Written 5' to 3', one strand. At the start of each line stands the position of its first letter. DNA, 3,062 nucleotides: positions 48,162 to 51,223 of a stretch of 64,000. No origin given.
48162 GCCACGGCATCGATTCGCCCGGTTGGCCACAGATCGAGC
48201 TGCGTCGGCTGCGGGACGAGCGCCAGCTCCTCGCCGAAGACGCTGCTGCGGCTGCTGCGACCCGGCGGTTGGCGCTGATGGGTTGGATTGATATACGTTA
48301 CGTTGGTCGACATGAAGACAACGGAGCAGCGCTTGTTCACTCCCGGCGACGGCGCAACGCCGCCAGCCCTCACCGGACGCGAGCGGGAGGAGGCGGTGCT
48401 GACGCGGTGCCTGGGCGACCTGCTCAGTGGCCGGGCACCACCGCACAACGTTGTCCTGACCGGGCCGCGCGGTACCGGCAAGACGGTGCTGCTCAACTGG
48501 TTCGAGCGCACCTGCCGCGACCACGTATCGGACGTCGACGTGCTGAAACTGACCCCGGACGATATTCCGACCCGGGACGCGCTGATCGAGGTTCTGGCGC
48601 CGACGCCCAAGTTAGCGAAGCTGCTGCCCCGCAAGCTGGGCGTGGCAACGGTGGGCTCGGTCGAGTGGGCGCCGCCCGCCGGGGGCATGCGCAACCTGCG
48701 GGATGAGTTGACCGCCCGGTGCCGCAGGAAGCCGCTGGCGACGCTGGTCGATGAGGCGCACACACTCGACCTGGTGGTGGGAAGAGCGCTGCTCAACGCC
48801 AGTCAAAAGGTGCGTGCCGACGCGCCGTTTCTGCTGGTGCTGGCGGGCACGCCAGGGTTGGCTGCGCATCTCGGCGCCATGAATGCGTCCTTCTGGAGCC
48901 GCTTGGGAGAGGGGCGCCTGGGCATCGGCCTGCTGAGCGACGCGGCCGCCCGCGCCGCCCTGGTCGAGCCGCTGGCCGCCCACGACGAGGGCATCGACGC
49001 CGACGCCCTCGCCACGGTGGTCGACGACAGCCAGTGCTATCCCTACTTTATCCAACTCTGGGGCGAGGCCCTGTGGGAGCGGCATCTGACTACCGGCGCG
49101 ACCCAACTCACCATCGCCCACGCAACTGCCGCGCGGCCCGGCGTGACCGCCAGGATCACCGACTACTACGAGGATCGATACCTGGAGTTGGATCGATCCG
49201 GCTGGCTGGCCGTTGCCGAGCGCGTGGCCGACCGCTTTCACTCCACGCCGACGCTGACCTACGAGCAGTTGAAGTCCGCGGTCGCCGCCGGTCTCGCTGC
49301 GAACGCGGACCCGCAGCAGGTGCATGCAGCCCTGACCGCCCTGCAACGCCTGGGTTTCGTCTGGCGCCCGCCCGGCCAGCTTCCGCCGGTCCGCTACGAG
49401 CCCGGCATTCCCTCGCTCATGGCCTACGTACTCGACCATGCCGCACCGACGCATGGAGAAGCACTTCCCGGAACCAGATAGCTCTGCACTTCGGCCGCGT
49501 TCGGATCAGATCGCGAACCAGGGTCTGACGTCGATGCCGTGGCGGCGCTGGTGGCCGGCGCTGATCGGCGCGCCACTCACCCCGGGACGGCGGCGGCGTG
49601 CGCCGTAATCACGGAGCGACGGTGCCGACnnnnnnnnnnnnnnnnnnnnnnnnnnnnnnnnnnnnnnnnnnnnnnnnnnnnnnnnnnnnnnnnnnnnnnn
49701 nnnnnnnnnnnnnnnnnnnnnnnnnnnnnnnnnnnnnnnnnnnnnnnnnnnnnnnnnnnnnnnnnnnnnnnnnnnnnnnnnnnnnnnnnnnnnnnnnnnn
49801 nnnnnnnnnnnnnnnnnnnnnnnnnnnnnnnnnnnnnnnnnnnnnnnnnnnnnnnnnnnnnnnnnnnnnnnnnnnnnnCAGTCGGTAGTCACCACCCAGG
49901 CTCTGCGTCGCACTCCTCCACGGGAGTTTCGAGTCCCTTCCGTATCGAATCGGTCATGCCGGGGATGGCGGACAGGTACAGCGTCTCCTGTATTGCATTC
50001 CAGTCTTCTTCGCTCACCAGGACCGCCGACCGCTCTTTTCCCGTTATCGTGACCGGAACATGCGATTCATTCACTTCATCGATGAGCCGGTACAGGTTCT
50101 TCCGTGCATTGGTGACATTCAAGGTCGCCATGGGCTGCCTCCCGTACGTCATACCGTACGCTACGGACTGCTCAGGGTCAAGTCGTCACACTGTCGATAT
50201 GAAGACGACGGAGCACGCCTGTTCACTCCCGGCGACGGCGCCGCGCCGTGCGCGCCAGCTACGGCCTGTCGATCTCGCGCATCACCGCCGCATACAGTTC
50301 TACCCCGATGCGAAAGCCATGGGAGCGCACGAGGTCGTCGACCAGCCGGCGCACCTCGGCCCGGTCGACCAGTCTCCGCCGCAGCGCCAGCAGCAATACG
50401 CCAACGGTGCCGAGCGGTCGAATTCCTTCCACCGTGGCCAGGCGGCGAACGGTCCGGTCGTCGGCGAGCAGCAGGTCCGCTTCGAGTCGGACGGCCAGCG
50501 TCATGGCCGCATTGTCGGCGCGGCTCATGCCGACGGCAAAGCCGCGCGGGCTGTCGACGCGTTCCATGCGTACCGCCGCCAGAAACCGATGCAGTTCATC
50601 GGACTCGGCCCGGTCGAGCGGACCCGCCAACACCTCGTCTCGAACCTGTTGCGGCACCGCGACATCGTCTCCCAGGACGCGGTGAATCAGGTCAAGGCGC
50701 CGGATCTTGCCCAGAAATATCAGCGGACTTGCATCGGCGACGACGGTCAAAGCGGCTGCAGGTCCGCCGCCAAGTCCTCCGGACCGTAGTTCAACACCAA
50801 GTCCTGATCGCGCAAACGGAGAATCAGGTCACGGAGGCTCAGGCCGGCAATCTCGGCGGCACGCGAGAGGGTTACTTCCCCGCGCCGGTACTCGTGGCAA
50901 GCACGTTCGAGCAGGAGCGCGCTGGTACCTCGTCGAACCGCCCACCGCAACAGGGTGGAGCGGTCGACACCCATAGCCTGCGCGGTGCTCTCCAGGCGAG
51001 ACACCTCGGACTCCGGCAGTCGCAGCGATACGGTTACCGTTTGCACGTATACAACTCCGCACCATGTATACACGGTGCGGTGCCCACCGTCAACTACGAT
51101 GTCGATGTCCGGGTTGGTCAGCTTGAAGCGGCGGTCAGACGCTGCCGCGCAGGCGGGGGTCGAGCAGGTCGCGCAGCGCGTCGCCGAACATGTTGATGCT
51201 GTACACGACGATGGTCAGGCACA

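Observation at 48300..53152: The 5' end of one AAA-ATPase gene is present three times and marks rearrangement breakpoints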

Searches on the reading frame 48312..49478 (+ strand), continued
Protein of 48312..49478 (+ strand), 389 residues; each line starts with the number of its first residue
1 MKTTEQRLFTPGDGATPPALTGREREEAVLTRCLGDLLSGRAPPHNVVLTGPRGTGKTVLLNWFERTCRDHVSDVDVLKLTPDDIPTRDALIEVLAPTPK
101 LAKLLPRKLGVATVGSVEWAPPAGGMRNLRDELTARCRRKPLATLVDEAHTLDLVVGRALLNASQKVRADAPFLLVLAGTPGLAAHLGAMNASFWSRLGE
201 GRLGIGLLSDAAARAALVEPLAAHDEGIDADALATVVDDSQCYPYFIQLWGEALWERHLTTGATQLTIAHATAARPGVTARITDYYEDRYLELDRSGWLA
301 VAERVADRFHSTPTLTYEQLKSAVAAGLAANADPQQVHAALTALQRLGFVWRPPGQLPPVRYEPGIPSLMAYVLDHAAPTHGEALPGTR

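Call 51: search_solved_structures(query=A3, max_evalue=1)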
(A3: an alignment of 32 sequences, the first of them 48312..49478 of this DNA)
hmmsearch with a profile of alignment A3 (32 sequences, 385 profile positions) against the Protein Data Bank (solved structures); distinct sequences matched with E-value up to 1: 33.
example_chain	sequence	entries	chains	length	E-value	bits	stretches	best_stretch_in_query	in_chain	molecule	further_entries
4l15_A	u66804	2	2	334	0.0023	20.3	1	35-101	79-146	Fidgetin-like protein 1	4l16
6p11_B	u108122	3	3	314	0.017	17.5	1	33-98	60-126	Drosophila melanogaster Spastin AAA domain | Spastin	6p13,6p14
6nyv_B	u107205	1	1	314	0.017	17.5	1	33-98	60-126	Spastin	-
3b9p_A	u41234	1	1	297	0.023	17.1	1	34-98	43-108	CG5977-PA, isoform A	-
6p07_A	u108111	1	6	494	0.037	16.4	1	35-98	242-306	Spastin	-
6b5c_A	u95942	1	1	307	0.065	15.6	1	25-96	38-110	Katanin p60 ATPase-containing subunit A-like 1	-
6nyw_B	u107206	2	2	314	0.099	15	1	33-98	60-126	Spastin | Drosophila melanogaster Spastin AAA domain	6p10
5zql_B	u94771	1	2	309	0.12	14.7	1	26-97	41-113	Katanin p60 ATPase-containing subunit A1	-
5zqm_A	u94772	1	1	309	0.12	14.7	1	26-97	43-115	Katanin p60 ATPase-containing subunit A1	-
7wd3_A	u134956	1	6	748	0.13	14.5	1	40-75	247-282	ATPase family gene 2 protein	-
6chs_H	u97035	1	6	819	0.14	14.5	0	38-69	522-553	Putative cell division control protein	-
7wbb_A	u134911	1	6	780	0.14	14.4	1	40-76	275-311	AFG2 isoform 1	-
6c2u_A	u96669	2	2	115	0.15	14.4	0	47-84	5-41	phosphate-loop protein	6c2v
7nku_A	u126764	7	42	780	0.15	14.4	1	40-75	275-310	ATPase family gene 2 protein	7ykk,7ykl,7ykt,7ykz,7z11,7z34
6p12_B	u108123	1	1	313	0.21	13.9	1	33-89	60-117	Drosophila melanogaster Spastin AAA domain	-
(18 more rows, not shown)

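Call 58: fold_search(model_id=the predicted structure, library=pdb)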
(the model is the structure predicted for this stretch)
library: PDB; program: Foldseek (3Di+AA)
matches with E <= 10: 550; with E <= 0.001: 0
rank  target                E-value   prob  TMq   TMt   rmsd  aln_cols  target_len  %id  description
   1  1w5t_A                2.3e-03  0.95  0.25  0.25  18.7       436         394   14  Structure of the Aeropyrum Pernix ORC2 protein (ADPNP-ADP complexes) (released 2004-10-05)
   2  7u19_C                8.4e-03  0.92  0.18  0.21  19.4       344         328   12  RFC:PCNA bound to nicked DNA (released 2022-07-06)
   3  6vvo_D                8.4e-03  0.77  0.16  0.20  19.1       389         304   14  Structure of the human clamp loader (Replication Factor C, RFC) bound to the sliding clamp (Proliferating Cell Nuclear (released 2020-02-26)
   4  7z6h_D                8.8e-03  0.87  0.18  0.21  19.1       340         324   16  Structure of DNA-bound human RAD17-RFC clamp loader and 9-1-1 checkpoint clamp (released 2022-05-04)
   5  1w5s_A                9.7e-03  0.51  0.16  0.16  19.6       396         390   12  Structure of the Aeropyrum Pernix ORC2 protein (ADP form) (released 2004-10-05)
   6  1w5t_C                1.0e-02  0.47  0.17  0.17  18.6       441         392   14  Structure of the Aeropyrum Pernix ORC2 protein (ADPNP-ADP complexes) (released 2004-10-05)
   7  8ui7_D                1.5e-02  0.85  0.17  0.20  15.8       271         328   16  Cryo-EM map of human clmap-clamp loader ATAD5-RFC-gapped PCNA complex in intermediate state 3 (released 2024-05-29)
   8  8ui7_C                1.8e-02  0.77  0.17  0.19  19.2       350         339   13  Cryo-EM map of human clmap-clamp loader ATAD5-RFC-gapped PCNA complex in intermediate state 3 (released 2024-05-29)
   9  2qby_A                2.3e-02  0.60  0.18  0.18  18.7       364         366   14  Crystal structure of a heterodimer of Cdc6/Orc1 initiators bound to origin DNA (from S. solfataricus) (released 2007-09-11)
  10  1w5s_B                2.4e-02  0.57  0.23  0.22  17.7       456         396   12  Structure of the Aeropyrum Pernix ORC2 protein (ADP form) (released 2004-10-05)
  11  7jps_A                2.8e-02  0.57  0.19  0.21  18.8       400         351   17  ORC-DNA: Human Origin Recognition Complex (ORC) with DNA bound in the core (released 2020-09-09)
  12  8umv_D                3.7e-02  0.75  0.18  0.21  15.5       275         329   17  Atomic model of the human CTF18-RFC-PCNA-DNA ternary complex with narrow PCNA opening state I (state 5) (released 2024-05-08)
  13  3pfi_B                4.5e-02  0.85  0.23  0.29  19.5       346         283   12  2.7 Angstrom resolution crystal structure of a probable holliday junction DNA helicase (ruvB) from Campylobacter jejun (released 2010-11-10)
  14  7tfk_B                4.5e-02  0.66  0.17  0.20  16.9       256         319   11  Atomic model of S. cerevisiae clamp loader RFC bound to two DNA molecules, one at the 5'-recessed end and the other at (released 2022-11-16)
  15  7ste_D                4.7e-02  0.51  0.20  0.22  18.8       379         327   13  Rad24-RFC ADP state (released 2022-04-06)
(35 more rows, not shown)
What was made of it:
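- On ORC1/Cdc6 replication initiators: The best Foldseek hit is 1w5t_A at E 2.3e-3 and TM 0.25 (call 58).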

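Call 67: search_protein_families(library=phrogs, proteins=[window:48312-49478:+], max_evalue=0.01)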
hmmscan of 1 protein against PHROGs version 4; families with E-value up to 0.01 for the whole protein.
window:48312-49478:+ (389 aa): 2 families
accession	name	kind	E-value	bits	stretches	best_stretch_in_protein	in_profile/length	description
phrog_6841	-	unknown function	1.7e-08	34.8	1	6-71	21-81/470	-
phrog_7998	-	unknown function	0.0076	16.4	0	14-79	11-75/339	-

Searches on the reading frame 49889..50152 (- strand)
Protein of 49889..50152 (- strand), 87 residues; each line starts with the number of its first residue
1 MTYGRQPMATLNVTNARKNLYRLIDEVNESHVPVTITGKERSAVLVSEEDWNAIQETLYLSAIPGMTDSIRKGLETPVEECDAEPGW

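Call 10: search_protein_families(library=pfam, proteins=[window:49889-50152:-], max_evalue=0.01)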
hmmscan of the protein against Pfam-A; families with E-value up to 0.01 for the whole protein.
window:49889-50152:- (87 aa): 1 family
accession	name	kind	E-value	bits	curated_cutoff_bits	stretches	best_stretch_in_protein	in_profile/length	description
PF02604.26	PhdYeFM_antitox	-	1.6e-18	66.7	29.8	1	8-75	1-69/74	Antitoxin Phd_YefM, type II toxin-antitoxin system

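Call 54: find_encoding_contigs(protein=window:49889-50128:-, flank=6000, max_places=6)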
Protein window:49889-50128:- (79 aa): no gene with exactly this product is on record in the collection.
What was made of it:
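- Tried and rejected: Call 54 used the wrong end of a minus-strand gene.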

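Call 60: find_encoding_contigs(protein=window:49892-50131:-, flank=5000, max_places=8)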
Protein window:49892-50131:- (80 aa): 4 contigs read that carry it; 4 places shown.
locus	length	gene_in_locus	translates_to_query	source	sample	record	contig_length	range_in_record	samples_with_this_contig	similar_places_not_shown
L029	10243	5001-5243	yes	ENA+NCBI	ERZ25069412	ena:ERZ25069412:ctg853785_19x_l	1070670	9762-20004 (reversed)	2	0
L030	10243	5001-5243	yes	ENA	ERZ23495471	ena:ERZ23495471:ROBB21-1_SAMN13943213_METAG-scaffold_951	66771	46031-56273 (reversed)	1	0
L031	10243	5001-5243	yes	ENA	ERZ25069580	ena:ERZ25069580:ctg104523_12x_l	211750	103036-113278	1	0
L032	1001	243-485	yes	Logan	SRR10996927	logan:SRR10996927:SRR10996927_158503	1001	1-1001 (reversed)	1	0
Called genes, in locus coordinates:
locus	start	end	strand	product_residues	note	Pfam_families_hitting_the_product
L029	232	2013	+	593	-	PF00496:SBP_bac_5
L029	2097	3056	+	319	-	PF19300:BPD_transp_1_N (weak), PF00528:BPD_transp_1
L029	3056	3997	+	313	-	PF12911:OppC_N, PF00528:BPD_transp_1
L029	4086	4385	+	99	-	PF03683:UPF0175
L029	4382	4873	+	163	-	PF11848:DUF3368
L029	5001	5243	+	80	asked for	PF02604:PhdYeFM_antitox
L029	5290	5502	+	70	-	PF06769:YoeB_toxin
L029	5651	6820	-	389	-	PF13191:AAA_16, PF13401:AAA_22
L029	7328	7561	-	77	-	PF04255:DUF433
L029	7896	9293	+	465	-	PF01548:DEDD_Tnp_IS110, PF02371:Transposase_20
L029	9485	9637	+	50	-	-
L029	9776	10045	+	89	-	-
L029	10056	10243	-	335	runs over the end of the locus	PF02899:Phage_int_SAM_1 (faint), PF00589:Phage_integrase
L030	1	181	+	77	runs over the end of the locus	PF02604:PhdYeFM_antitox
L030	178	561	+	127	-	PF01850:PIN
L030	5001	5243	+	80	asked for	PF02604:PhdYeFM_antitox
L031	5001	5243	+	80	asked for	PF02604:PhdYeFM_antitox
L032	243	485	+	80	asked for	PF02604:PhdYeFM_antitox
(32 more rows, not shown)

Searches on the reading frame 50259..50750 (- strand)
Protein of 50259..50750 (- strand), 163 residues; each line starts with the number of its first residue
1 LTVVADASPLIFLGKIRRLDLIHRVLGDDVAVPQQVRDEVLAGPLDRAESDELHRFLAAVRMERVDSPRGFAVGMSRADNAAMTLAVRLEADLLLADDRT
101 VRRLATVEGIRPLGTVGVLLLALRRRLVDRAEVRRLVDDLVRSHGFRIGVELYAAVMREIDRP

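Call 10: search_protein_families(library=pfam, proteins=[window:50259-50750:-], max_evalue=0.01)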
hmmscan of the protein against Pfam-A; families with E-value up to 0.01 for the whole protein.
window:50259-50750:- (163 aa): 2 families
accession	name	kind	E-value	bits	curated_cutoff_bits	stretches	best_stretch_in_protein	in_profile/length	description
PF11848.13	DUF3368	-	7.6e-10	39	27.3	1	114-159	3-45/46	Domain of unknown function (DUF3368)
PF18477.7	PIN_9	-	0.0024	18.5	26.3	1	19-106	19-104/116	PIN like domain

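Call 59: find_encoding_contigs(protein=window:50262-50750:-, flank=5000, max_places=8)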
Protein window:50262-50750:- (163 aa): 3 contigs read that carry it; 3 places shown.
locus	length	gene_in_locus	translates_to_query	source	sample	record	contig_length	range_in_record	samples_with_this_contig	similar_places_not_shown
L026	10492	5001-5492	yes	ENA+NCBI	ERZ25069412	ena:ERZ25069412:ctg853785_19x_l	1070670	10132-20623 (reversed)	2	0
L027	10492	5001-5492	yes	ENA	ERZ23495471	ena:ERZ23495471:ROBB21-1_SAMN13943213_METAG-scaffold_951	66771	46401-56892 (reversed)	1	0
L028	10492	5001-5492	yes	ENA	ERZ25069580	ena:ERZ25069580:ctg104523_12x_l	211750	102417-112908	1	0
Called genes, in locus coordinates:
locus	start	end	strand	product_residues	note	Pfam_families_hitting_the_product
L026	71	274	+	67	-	PF22513:FitA-like_RHH (weak)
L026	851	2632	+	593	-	PF00496:SBP_bac_5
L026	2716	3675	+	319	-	PF19300:BPD_transp_1_N (weak), PF00528:BPD_transp_1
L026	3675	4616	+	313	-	PF12911:OppC_N, PF00528:BPD_transp_1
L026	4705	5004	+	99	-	PF03683:UPF0175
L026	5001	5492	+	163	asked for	PF11848:DUF3368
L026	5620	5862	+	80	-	PF02604:PhdYeFM_antitox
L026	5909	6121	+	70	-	PF06769:YoeB_toxin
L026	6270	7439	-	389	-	PF13191:AAA_16, PF13401:AAA_22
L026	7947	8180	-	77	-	PF04255:DUF433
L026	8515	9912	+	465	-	PF01548:DEDD_Tnp_IS110, PF02371:Transposase_20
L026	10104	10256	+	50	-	-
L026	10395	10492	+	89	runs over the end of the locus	-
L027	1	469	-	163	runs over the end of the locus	PF00293:NUDIX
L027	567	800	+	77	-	PF02604:PhdYeFM_antitox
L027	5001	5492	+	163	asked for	PF11848:DUF3368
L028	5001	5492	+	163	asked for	PF11848:DUF3368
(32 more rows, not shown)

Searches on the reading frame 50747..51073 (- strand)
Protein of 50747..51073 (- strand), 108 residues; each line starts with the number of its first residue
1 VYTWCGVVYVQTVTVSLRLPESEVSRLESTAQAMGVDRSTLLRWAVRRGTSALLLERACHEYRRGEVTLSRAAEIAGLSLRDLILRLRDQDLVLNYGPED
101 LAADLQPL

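Call 10: search_protein_families(library=pfam, proteins=[window:50747-51073:-], max_evalue=0.01)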
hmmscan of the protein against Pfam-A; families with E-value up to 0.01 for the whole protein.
window:50747-51073:- (108 aa): 3 families
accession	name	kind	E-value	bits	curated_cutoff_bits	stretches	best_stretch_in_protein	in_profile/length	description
PF03683.19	UPF0175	-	1.4e-09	38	27.9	1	52-106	19-74/75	Uncharacterised protein family (UPF0175)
PF01402.27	RHH_1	-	0.00024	21.4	20.5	1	15-48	2-35/39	Ribbon-helix-helix protein, copG family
PF19807.5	DUF6290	-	0.0064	17.1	27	0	14-46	3-35/72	Family of unknown function (DUF6290)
